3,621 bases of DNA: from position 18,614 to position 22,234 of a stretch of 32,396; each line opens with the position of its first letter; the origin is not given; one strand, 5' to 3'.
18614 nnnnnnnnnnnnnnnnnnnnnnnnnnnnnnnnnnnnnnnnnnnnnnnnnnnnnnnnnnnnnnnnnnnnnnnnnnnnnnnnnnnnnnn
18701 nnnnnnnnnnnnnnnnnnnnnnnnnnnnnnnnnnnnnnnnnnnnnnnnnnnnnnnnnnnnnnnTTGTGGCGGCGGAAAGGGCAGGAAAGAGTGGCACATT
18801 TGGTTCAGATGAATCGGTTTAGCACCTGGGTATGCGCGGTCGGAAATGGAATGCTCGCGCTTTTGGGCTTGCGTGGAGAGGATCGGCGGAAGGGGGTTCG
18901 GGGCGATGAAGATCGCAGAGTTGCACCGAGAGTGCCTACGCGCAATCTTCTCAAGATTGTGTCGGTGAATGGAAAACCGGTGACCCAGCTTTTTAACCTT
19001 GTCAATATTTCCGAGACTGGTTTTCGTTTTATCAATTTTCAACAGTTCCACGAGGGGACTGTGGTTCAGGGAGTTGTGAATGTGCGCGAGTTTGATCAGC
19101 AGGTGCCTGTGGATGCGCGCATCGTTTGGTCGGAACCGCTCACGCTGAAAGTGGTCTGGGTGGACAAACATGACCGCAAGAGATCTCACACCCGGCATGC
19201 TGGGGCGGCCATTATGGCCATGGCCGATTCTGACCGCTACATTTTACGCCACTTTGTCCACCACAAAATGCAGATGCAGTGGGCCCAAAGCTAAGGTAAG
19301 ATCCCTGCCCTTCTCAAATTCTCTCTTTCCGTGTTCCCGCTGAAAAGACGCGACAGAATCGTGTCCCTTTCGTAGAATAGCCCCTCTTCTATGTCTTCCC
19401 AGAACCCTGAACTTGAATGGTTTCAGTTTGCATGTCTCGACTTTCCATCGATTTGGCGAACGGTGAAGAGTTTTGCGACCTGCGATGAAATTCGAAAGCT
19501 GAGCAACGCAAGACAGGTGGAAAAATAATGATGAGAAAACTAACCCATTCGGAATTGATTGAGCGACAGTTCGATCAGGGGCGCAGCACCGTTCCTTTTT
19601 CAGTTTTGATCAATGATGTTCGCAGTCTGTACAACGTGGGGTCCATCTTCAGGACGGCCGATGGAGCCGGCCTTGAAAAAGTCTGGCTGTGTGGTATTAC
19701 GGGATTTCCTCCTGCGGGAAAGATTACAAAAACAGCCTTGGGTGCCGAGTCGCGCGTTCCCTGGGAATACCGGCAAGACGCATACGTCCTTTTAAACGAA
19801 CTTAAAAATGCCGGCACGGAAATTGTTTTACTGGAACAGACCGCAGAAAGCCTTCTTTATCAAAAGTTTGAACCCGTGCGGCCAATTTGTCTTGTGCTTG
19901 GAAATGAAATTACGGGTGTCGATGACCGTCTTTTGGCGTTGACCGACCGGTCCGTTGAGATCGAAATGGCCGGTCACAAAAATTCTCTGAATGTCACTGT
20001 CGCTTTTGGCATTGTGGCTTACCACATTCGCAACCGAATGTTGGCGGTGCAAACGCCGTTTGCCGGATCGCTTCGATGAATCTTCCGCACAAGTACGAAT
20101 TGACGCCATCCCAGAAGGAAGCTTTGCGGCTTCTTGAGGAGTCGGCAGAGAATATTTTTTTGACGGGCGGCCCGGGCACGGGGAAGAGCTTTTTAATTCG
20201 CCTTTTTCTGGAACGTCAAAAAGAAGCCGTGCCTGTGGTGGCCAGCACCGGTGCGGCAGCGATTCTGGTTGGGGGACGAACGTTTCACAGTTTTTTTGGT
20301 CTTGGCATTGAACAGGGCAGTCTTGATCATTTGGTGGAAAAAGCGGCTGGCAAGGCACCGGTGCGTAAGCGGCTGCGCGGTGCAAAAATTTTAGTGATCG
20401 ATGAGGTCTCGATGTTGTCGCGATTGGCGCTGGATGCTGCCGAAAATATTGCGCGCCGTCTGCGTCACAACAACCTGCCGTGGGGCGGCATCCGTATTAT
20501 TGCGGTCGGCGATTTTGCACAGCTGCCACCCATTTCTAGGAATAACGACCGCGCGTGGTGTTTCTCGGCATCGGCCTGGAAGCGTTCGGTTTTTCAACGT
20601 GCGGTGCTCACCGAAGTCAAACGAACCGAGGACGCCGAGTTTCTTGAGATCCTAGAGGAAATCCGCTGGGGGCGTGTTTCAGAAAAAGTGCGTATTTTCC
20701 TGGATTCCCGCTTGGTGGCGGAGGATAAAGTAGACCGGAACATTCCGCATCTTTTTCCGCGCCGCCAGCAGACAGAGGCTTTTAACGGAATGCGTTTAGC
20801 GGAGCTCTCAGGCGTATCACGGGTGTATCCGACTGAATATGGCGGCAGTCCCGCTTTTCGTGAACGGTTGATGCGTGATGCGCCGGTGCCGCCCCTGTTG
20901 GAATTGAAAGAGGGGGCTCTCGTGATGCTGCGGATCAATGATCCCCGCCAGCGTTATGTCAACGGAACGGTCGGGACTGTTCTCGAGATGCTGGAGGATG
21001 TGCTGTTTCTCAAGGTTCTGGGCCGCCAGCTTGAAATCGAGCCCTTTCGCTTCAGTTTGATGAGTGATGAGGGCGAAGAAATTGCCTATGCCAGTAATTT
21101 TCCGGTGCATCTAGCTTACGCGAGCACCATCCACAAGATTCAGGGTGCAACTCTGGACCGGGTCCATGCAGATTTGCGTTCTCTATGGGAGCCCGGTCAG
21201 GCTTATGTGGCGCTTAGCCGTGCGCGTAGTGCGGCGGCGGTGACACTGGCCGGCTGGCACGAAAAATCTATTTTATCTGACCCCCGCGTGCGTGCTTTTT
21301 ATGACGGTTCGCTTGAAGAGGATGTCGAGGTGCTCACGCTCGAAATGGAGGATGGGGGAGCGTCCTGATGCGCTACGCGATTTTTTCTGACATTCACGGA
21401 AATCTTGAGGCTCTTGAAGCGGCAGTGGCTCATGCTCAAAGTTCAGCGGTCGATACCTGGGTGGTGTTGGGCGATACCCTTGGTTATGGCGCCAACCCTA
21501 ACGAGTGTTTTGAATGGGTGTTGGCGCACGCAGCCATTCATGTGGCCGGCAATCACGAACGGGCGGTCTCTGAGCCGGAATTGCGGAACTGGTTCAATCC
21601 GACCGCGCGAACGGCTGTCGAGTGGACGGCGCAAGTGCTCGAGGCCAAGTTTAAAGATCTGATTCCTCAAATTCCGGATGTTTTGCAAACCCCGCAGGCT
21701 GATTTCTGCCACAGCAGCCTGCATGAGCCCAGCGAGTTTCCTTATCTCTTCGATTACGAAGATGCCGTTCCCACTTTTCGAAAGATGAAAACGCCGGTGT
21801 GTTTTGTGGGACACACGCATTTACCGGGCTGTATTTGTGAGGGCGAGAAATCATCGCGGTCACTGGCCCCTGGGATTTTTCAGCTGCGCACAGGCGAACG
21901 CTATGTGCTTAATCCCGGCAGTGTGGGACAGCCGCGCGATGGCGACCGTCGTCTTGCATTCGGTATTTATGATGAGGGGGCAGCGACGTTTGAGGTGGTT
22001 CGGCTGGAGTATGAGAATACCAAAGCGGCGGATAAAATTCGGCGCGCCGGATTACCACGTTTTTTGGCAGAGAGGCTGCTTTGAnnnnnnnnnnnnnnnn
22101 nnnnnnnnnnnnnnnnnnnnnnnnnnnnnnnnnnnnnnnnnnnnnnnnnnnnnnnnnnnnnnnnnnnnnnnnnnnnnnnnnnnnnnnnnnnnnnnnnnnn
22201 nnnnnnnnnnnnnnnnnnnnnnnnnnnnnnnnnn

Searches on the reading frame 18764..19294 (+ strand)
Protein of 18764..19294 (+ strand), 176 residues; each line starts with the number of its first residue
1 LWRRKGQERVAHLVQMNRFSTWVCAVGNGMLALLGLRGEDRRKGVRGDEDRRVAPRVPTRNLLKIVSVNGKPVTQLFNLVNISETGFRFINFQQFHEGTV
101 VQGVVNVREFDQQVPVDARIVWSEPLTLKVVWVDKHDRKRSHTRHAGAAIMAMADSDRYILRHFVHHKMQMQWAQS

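Call 5: search_protein_families(library=pfam, proteins=[window:18764-19294:+], max_evalue=0.01)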
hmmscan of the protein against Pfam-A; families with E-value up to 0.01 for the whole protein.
window:18764-19294:+ (176 aa): 1 family
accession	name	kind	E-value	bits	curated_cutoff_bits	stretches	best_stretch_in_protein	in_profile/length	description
PF07238.19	PilZ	-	3e-07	31.1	22.5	1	50-139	1-92/102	PilZ domain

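Call 11: find_homologous_proteins(query=window:18809-19291:+, max_evalue=0.001)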
Query window:18809-19291:+ (161 aa): 2 proteins with E <= 0.001 among 81 candidates.
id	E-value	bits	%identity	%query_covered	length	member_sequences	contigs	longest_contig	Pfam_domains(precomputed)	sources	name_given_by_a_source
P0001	7.1e-93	326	100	91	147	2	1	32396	PF07238.20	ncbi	-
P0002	7.1e-59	216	64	93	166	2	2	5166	PF07238.20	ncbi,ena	-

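Call 13: find_encoding_contigs(protein=P0002, flank=5000, max_places=6)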
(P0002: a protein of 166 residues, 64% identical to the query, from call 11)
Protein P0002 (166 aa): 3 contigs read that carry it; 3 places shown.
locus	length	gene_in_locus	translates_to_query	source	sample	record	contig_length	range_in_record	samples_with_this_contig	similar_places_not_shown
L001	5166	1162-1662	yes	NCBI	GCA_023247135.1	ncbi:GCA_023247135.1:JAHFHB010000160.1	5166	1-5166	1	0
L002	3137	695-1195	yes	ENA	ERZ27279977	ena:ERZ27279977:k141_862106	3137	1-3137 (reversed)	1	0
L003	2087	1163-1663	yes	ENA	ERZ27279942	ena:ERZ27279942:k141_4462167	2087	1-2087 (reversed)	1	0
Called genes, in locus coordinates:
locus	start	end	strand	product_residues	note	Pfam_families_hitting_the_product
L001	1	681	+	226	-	?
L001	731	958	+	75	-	PF10771:DUF2582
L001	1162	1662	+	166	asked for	PF07238:PilZ (weak)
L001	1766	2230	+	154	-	PF07238:PilZ (weak)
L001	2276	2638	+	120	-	PF03692:CxxCxxCC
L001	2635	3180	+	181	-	PF00588:SpoU_methylase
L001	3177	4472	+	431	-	PF05970:PIF1, PF13245:AAA_19, PF13604:AAA_30, PF13401:AAA_22 (weak), PF01443:Viral_helicase1 (faint)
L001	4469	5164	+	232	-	?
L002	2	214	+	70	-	?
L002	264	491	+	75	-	PF10771:DUF2582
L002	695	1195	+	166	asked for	PF07238:PilZ (weak)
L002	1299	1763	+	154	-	PF07238:PilZ (weak)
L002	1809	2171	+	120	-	PF03692:CxxCxxCC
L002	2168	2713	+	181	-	PF00588:SpoU_methylase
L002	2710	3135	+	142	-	?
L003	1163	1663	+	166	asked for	PF07238:PilZ (weak)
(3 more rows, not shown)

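Call 15: find_encoding_contigs(protein=P0001, flank=1000, max_places=3)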
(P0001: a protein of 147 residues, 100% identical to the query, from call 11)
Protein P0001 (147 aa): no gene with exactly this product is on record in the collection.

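Call 35: search_solved_structures(query=window:18791-19291:+, max_evalue=1, show_alignments=2)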
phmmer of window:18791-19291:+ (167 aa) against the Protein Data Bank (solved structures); distinct sequences matched with E-value up to 1: 0.

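Call 36: search_protein_families(library=ncbifam, proteins=[window:18791-19291:+, P0002], max_evalue=0.01)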
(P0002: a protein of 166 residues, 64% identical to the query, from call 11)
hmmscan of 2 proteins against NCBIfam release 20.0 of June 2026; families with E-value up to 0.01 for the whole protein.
window:18791-19291:+ (167 aa): 0 families

P0002 (166 aa): 0 families

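Call 54: find_homologous_proteins(query=A2, max_evalue=0.00001)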
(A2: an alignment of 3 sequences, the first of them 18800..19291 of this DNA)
Query A2 (3 sequences) (164 aa, profile of the alignment): 15 proteins with E <= 0.00001 among 3921 candidates.
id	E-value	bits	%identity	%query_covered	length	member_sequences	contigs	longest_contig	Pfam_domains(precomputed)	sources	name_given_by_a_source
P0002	6.5e-89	314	64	91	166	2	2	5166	PF07238.20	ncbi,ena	-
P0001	5.8e-82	291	100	90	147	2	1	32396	PF07238.20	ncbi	-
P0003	1.9e-70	254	50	93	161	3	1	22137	PF07238.20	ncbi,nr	ncbi:MAG: PilZ domain-containing protein [Candidatus Omnitrophica bacterium]|nr:PilZ domain-containi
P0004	6.4e-69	249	47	93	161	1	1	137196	PF07238.20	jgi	-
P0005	2.8e-68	247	45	93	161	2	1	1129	-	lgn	-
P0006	3.5e-66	240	47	95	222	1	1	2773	PF07238.20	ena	-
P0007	1.8e-62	228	43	93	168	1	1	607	-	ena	-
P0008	5.6e-60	220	44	93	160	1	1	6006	PF07238.20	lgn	-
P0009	7.0e-60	219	49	68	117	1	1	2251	PF07238.20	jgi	-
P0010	1.8e-57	211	53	84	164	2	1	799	PF07238.20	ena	-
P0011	9.2e-57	209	46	70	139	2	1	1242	PF07238.20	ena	-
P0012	2.0e-50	189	46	68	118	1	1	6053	PF07238.20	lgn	-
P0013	1.2e-46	176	47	68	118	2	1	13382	PF07238.20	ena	-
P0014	7.6e-44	167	49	75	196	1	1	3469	PF07238.20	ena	-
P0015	5.8e-35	138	41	63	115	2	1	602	-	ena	-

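Call 55: find_encoding_contigs(protein=P0003, flank=3000, max_places=2)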
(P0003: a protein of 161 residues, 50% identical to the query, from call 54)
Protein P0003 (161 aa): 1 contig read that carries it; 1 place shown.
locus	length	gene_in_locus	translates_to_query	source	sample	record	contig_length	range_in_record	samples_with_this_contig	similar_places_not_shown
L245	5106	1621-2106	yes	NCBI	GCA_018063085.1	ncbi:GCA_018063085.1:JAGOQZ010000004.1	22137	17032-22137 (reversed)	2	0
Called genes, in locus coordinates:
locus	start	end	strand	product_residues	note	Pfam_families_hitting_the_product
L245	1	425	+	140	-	?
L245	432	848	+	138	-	PF00472:RF-1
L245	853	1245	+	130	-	-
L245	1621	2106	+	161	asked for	PF07238:PilZ (weak)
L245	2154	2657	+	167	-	PF07238:PilZ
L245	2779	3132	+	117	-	PF03692:CxxCxxCC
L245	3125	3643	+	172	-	PF00588:SpoU_methylase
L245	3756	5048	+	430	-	PF05970:PIF1, PF13245:AAA_19, PF13604:AAA_30, PF13401:AAA_22 (weak)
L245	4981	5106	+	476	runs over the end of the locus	PF07690:MFS_1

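Call 56: find_encoding_contigs(protein=P0004, flank=3000, max_places=2)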
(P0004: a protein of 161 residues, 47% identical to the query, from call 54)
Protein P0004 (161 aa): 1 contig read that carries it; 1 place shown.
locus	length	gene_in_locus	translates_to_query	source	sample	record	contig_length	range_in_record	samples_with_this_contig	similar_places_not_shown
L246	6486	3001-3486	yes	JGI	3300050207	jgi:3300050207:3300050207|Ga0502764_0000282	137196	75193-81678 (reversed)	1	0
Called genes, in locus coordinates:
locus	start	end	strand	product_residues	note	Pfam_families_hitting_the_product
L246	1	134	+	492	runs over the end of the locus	PF04107:GCS2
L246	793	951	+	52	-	-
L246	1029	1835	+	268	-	PF00561:Abhydrolase_1, PF12146:Hydrolase_4, PF12697:Abhydrolase_6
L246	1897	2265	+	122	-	PF00472:RF-1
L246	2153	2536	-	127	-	-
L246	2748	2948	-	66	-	-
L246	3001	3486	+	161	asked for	PF07238:PilZ (faint)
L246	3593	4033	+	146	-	PF07238:PilZ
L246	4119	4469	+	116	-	PF03692:CxxCxxCC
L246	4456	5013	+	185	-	PF00588:SpoU_methylase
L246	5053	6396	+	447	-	PF05970:PIF1, PF13604:AAA_30, PF13245:AAA_19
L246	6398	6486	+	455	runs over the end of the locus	PF07690:MFS_1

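Call 57: find_encoding_contigs(protein=P0006, flank=3000, max_places=2)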
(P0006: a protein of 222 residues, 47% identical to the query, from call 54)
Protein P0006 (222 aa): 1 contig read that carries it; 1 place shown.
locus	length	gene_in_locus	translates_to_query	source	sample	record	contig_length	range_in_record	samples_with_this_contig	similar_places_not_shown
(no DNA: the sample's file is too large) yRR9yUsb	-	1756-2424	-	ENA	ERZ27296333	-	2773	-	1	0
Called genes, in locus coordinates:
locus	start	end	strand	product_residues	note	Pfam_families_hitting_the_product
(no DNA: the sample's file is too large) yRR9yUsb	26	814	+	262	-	PF00561:Abhydrolase_1, PF12146:Hydrolase_4 (faint), PF12697:Abhydrolase_6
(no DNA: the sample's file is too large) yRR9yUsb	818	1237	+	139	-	PF00472:RF-1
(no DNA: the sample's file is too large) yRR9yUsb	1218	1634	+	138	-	-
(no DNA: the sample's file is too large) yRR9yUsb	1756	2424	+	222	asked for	PF07238:PilZ (weak)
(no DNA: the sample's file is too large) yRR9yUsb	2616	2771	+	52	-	?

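Call 58: find_encoding_contigs(protein=P0008, flank=3000, max_places=2)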
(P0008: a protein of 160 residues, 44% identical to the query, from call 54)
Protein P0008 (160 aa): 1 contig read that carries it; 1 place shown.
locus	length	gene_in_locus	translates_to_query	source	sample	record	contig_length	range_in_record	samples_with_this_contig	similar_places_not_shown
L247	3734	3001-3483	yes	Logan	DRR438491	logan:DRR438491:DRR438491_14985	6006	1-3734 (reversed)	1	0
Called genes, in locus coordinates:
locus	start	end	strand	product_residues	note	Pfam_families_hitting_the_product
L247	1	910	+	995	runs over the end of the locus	PF00128:Alpha-amylase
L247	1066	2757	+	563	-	PF00128:Alpha-amylase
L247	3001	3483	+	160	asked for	PF07238:PilZ (weak)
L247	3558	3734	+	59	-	?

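Call 59: find_encoding_contigs(protein=P0012, flank=3000, max_places=2)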
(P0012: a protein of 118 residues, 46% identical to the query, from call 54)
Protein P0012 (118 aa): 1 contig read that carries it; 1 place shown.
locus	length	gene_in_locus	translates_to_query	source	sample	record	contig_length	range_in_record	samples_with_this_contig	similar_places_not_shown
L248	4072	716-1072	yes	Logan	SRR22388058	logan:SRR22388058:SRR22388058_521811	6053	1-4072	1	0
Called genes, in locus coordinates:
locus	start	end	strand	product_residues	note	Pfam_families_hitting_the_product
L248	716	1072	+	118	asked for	PF07238:PilZ (faint)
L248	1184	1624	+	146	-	PF07238:PilZ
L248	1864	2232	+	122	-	PF03692:CxxCxxCC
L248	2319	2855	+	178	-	PF00588:SpoU_methylase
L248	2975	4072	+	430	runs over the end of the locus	PF05970:PIF1, PF13245:AAA_19, PF13604:AAA_30, PF13401:AAA_22 (faint)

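Call 60: find_encoding_contigs(protein=P0013, flank=3000, max_places=2)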
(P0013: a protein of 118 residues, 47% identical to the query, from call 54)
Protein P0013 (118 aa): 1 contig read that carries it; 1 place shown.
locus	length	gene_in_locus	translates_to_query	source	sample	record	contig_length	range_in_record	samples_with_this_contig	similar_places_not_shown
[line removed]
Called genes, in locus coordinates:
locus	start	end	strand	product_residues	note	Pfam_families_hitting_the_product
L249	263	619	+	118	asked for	PF07238:PilZ (weak)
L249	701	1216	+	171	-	PF07238:PilZ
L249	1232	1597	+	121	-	PF03692:CxxCxxCC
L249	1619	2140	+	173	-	PF00588:SpoU_methylase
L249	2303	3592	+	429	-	PF05970:PIF1, PF13245:AAA_19, PF13604:AAA_30, PF01443:Viral_helicase1 (faint), PF13401:AAA_22 (faint)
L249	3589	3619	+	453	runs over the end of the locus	PF07690:MFS_1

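Call 61: find_encoding_contigs(protein=P0014, flank=3000, max_places=2)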
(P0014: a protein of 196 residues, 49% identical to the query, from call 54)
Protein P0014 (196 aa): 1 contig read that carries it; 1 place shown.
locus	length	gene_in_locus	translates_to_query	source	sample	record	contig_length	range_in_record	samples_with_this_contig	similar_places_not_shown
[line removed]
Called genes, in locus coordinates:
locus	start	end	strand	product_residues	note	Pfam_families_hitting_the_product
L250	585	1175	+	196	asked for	PF07238:PilZ (weak)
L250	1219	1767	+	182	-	PF00588:SpoU_methylase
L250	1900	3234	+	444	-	PF05970:PIF1, PF13245:AAA_19, PF13604:AAA_30, PF01443:Viral_helicase1 (faint)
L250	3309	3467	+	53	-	?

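Call 62: find_encoding_contigs(protein=P0011, flank=3000, max_places=2)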
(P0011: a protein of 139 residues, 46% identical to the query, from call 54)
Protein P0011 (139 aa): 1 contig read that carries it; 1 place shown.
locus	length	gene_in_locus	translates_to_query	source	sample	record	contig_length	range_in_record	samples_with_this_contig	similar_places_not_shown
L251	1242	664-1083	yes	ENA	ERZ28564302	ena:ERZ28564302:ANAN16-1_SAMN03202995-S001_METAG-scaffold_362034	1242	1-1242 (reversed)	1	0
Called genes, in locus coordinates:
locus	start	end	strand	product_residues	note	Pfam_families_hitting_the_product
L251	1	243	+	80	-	?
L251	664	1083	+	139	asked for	PF07238:PilZ (faint)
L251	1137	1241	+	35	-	?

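Call 73: list_cluster_members(proteins=[P0001, P0002, P0003])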
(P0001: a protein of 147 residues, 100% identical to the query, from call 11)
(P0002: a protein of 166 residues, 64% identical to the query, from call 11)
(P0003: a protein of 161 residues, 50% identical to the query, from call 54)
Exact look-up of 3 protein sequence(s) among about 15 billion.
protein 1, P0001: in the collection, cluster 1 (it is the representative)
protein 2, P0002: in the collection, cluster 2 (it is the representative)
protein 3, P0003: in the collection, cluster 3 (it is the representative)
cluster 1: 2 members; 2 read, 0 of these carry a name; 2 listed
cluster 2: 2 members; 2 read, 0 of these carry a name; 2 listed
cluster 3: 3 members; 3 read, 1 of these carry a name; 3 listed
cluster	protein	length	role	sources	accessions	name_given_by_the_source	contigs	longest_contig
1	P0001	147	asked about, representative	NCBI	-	-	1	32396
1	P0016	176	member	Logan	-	-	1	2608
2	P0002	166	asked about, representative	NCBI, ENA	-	-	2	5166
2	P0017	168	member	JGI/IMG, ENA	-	-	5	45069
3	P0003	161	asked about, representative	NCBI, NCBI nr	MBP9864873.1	MAG: PilZ domain-containing protein [Candidatus Omnitrophica bacterium] | PilZ domain-containing protein [Candidatus Omnitrophota bacterium]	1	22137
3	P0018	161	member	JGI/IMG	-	-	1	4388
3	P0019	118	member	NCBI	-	-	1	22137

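Call 84: predict_structure(alignment_id=A5)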
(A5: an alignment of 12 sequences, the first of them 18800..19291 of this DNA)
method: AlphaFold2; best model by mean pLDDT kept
length: 164 residues; sequences in the alignment: 12
mean_pLDDT: 73.0   pTM: 0.57
mean pLDDT of the five models: 73.0, 71.4, 70.3, 66.3, 63.4
residues with pLDDT >= 90: 23; 70-90: 75; 50-70: 53; < 50: 13
segments of 3 or more residues with pLDDT < 50: 98-103, 125-127
pLDDT, mean of each block of 10 residues (from residue 1): 66 66 54 51 61 92 86 83 86 69 53 88 60 84 86 80 73
secondary structure, 60 per line:
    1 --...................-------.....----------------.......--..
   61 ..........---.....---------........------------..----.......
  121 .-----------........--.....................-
elements in order: H3-21 H29-33 E50-56 E59-70 E74-78 E88-95 E114-121 E133-140 H143-163

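Call 86: fold_search(model_id=the predicted structure, library=pdb)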
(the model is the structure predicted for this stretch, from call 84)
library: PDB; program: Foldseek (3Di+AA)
matches with E <= 10: 684; with E <= 0.001: 1
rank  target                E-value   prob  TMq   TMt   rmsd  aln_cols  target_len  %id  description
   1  4xrn_B                5.4e-04  1.00  0.43  0.65   4.1       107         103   18  Pilz domain with c-di-gmp of a protein from Pseudomonas aeruginosa (released 2016-02-03)
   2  5vx6_B                5.8e-03  1.00  0.42  0.34   7.1       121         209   14  Structure of Bacillus subtilis Inhibitor of motility (MotI/DgrA) (released 2017-11-22)
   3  5ejl                  6.5e-03  1.00  0.47  0.34   4.9       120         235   13  MrkH, A novel c-di-GMP dependence transcription regulatory factor. (released 2016-10-19)
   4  5vx6_A                7.2e-03  1.00  0.43  0.35   6.7       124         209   13  Structure of Bacillus subtilis Inhibitor of motility (MotI/DgrA) (released 2017-11-22)
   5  2gjg                  9.5e-03  1.00  0.48  0.33   5.9       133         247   13  CRYSTAL STRUCTURE OF A PILZ-CONTAINING PROTEIN (PP4397) FROM PSEUDOMONAS PUTIDA KT2440 AT 2.25 A RESOLUTION (released 2006-04-25)
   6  5y6g                  9.5e-03  1.00  0.46  0.55   5.2       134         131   13  PilZ domain with c-di-GMP of YcgR from Escherichia coli (released 2018-07-18)
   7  2rde_A                1.1e-02  1.00  0.38  0.29   5.4       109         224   16  Crystal structure of VCA0042 complexed with c-di-GMP (released 2007-10-30)
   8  7mie                  1.3e-02  1.00  0.39  0.28   6.6       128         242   12  Crystal structure of the Borreliella burgdorferi PlzA protein in complex with c-di-GMP (released 2021-06-30)
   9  5kgo_A                1.4e-02  1.00  0.53  0.41   3.8       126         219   13  Structure of K. pneumonia MrkH-c-di-GMP complex (released 2016-08-17)
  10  5kec_D                1.8e-02  1.00  0.50  0.38   4.1       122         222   12  Structure of K. pneumonia MrkH in its apo state. (released 2016-08-17)
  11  5kec_A                2.0e-02  1.00  0.52  0.38   6.5       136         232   12  Structure of K. pneumonia MrkH in its apo state. (released 2016-08-17)
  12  2rde_B                2.1e-02  1.00  0.38  0.29   5.2       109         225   16  Crystal structure of VCA0042 complexed with c-di-GMP (released 2007-10-30)
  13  5kgo_D                3.1e-02  1.00  0.49  0.37   4.8       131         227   13  Structure of K. pneumonia MrkH-c-di-GMP complex (released 2016-08-17)
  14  5ked_B                4.5e-02  1.00  0.49  0.37   4.3       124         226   11  Structure of the 2.65 Angstrom P2(1) crystal of K. pneumonia MrkH (released 2016-08-17)
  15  5ked_A                5.3e-02  1.00  0.49  0.36   4.3       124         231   11  Structure of the 2.65 Angstrom P2(1) crystal of K. pneumonia MrkH (released 2016-08-17)
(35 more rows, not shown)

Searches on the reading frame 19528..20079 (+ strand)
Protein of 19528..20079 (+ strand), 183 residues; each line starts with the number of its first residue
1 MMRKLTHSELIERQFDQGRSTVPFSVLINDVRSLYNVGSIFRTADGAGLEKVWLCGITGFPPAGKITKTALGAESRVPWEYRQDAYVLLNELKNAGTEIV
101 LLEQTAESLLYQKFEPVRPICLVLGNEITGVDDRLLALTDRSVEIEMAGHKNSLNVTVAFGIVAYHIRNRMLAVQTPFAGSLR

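Call 5: search_protein_families(library=pfam, proteins=[window:19528-20079:+], max_evalue=0.01)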
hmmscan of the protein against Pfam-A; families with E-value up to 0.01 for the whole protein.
window:19528-20079:+ (183 aa): 1 family
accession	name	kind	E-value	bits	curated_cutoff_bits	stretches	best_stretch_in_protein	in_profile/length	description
PF00588.24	SpoU_methylase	-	1e-29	103.9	29.7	1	24-165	2-142/142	SpoU rRNA Methylase family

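Call 23: find_encoding_contigs(protein=window:19528-20079:+, flank=500, max_places=3)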
Protein window:19528-20079:+ (183 aa): 1 contig read that carries it; 1 place shown.
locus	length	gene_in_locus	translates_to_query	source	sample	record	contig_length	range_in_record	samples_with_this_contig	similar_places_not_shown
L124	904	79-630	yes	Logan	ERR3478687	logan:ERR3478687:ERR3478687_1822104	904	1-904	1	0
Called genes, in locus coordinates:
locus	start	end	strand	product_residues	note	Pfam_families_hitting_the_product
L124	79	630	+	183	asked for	PF00588:SpoU_methylase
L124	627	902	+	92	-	?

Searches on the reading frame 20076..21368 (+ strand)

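Call 5: search_protein_families(library=pfam, proteins=[window:20076-21368:+], max_evalue=0.01)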
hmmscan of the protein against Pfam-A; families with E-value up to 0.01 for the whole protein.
window:20076-21368:+ (430 aa): 12 families
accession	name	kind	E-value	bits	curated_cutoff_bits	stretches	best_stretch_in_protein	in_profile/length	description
PF05970.20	PIF1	-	9.7e-34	117.3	25.9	1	9-204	2-220/223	PIF1-like helicase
PF13604.12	AAA_30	-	3.8e-16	59.8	27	1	9-211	2-183/191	AAA domain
PF13245.12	AAA_19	-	4.9e-12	46.6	25.1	1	13-153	1-132/134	AAA domain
PF01443.25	Viral_helicase1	-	6e-07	30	21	0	29-117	3-74/228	Viral superfamily 1 RNA helicase core domain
PF13401.12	AAA_22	-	1.8e-06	28.7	27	1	23-129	4-107/130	AAA domain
PF13191.12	AAA_16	-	3.6e-05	24.8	32.6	1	21-87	21-83/167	AAA ATPase domain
PF07728.20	AAA_5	-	0.00045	20.7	22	1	26-121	1-85/139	AAA domain (dynein-related subfamily)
PF13538.12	UvrD_C_2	-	0.00048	20.4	27.4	1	346-388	1-50/52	UvrD-like helicase C-terminal domain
PF13086.12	AAA_11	-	0.0035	17.6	27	0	9-65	2-57/257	AAA domain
PF00004.35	AAA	-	0.0051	17.7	21.2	0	28-116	2-71/131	ATPase family associated with various cellular activities (AAA)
PF13479.12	AAA_24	-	0.0055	17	27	1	26-132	4-94/195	AAA domain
PF00270.35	DEAD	-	0.0072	16.5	26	0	10-44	1-34/167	DEAD/DEAH box helicase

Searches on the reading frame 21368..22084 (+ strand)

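Call 5: search_protein_families(library=pfam, proteins=[window:21368-22084:+], max_evalue=0.01)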
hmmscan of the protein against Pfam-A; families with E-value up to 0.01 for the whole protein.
window:21368-22084:+ (238 aa): 2 families
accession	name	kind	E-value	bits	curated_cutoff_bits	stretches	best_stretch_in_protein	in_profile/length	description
PF12850.12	Metallophos_2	-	9e-16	58.7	27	1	1-198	1-146/154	Calcineurin-like phosphoesterase superfamily domain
PF00149.33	Metallophos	-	9.7e-14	52.7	21.5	1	1-152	1-190/191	Calcineurin-like phosphoesterase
